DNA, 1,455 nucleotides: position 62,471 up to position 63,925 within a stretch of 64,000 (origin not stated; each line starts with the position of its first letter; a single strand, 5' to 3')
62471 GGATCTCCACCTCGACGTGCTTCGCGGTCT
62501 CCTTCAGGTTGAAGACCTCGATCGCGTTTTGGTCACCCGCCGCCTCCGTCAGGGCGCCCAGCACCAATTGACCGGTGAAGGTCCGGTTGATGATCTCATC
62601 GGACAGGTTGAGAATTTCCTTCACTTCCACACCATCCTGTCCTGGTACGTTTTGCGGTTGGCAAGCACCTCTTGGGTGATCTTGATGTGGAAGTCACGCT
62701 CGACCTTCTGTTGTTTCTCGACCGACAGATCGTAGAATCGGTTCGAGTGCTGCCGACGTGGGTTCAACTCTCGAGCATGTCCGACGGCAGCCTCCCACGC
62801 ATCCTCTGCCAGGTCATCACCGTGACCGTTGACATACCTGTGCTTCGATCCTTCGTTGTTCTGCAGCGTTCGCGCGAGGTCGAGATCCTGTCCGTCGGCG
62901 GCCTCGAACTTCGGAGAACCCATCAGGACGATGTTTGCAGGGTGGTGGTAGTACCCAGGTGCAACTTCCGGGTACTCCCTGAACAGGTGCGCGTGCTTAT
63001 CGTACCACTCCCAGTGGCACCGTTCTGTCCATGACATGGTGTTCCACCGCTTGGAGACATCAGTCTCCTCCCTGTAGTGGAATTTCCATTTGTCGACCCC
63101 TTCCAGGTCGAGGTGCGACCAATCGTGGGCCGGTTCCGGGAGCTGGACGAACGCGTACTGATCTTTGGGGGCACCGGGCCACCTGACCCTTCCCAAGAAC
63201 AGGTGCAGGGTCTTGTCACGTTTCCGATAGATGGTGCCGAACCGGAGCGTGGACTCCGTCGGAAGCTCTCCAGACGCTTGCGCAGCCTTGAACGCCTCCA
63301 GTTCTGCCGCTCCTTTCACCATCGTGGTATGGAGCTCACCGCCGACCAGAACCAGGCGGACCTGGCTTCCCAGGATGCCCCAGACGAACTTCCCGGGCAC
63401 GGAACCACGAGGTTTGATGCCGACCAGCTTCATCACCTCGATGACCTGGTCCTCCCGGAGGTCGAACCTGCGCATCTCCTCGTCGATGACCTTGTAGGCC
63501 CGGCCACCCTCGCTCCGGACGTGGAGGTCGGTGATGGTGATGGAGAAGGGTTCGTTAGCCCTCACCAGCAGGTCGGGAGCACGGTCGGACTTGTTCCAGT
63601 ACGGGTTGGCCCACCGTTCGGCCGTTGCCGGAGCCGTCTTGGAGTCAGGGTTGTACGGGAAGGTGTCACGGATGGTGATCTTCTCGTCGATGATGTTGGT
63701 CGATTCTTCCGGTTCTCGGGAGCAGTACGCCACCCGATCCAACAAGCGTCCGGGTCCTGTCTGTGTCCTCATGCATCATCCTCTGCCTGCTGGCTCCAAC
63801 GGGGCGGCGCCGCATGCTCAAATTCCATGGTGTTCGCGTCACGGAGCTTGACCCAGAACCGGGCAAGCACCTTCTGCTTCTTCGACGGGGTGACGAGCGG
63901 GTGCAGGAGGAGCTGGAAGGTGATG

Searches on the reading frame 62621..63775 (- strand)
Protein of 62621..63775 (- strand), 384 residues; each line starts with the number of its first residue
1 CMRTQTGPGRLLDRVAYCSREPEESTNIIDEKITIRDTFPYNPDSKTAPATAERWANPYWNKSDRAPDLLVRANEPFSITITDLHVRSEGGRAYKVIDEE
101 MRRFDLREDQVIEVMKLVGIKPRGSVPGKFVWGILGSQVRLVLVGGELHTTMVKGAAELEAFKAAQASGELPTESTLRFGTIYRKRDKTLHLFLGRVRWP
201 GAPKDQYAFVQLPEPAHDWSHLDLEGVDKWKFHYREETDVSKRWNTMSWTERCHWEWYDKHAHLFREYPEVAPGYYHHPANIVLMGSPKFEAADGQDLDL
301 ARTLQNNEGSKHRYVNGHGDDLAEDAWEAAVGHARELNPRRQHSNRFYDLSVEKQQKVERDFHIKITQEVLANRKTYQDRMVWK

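Call 7: search_protein_families(library=phrogs, max_evalue=0.001, proteins=[window:62621-63775:-])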
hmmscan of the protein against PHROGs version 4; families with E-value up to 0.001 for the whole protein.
window:62621-63775:- (384 aa): 2 families
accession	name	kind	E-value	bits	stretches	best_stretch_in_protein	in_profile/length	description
phrog_12487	-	unknown function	3.5e-09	37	1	68-153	50-138/395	-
phrog_2475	-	unknown function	5e-07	30.5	1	78-198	58-180/383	-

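Call 20: search_protein_families(library=pfam, max_evalue=0.001, proteins=[window:62621-63772:-])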
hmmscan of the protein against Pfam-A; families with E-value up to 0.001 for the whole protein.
window:62621-63772:- (383 aa): 0 families

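Call 88: find_encoding_contigs(protein=window:62621-63772:-, flank=10000, max_places=2)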
Protein window:62621-63772:- (383 aa): 1 contig read that carries it; 1 place shown.
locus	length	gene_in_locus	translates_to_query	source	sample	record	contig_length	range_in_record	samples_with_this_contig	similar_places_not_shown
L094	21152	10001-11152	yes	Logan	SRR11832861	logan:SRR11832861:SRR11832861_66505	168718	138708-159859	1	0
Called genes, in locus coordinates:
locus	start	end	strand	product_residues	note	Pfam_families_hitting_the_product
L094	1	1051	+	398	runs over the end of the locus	-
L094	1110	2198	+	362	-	-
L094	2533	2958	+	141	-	PF00293:NUDIX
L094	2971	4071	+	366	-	-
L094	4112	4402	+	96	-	-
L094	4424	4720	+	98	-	-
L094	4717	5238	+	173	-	-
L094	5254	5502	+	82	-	-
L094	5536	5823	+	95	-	-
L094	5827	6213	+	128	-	-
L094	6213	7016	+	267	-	PF04446:Thg1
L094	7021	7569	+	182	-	PF13521:AAA_28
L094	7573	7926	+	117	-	-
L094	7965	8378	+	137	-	-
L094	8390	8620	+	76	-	-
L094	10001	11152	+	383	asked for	-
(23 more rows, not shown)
